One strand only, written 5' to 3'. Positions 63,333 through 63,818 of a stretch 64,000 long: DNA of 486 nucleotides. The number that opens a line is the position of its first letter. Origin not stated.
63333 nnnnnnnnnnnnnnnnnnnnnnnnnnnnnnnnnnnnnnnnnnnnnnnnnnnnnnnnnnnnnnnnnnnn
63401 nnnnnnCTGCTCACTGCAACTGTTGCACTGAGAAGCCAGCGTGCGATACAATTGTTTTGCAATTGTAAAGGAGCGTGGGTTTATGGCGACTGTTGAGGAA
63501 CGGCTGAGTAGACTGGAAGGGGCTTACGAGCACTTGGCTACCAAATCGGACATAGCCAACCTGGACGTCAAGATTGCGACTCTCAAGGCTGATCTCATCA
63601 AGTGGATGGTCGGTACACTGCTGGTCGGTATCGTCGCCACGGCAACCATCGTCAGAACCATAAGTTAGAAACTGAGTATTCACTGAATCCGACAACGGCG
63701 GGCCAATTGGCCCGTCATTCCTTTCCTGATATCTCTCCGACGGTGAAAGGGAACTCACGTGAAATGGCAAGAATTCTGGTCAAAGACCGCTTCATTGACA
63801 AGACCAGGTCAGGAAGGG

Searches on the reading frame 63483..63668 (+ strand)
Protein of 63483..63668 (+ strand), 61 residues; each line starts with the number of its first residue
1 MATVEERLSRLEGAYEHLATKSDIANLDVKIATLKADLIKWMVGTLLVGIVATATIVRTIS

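Call 6: search_protein_families(library=pfam, proteins=[window:63483-63668:+], max_evalue=0.01)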
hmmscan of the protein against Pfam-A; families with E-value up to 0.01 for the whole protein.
window:63483-63668:+ (61 aa): 2 families
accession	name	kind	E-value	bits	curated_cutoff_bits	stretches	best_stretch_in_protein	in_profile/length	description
PF07798.16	CCDC90-like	-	0.0061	16.9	33.5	1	20-59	133-174/175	Coiled-coil domain-containing protein 90-like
PF10805.13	DUF2730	-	0.0069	16.9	24.9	1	3-38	44-79/102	Protein of unknown function (DUF2730)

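Call 7: search_protein_families(library=padloc, proteins=[window:63483-63668:+], max_evalue=0.01)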
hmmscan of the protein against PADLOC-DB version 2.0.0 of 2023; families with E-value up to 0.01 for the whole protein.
window:63483-63668:+ (61 aa): 0 families

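Call 40: search_protein_families(library=ncbifam, proteins=[window:63483-63668:+], max_evalue=0.01)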
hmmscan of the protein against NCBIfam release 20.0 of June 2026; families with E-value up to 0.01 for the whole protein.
window:63483-63668:+ (61 aa): 0 families

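Call 41: search_protein_families(library=phrogs, proteins=[window:63483-63668:+], max_evalue=0.01)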
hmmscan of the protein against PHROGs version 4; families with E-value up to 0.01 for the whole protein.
window:63483-63668:+ (61 aa): 4 families
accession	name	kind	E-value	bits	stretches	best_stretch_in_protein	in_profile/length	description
phrog_3556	-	unknown function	4.7e-06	26.9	1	9-51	216-261/276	-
phrog_736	-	unknown function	0.00021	22.4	1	2-38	45-82/112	-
phrog_1193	-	other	0.0017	19.3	1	20-52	32-64/76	hemolysin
phrog_17872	-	unknown function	0.0068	17.9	0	17-47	40-84/100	-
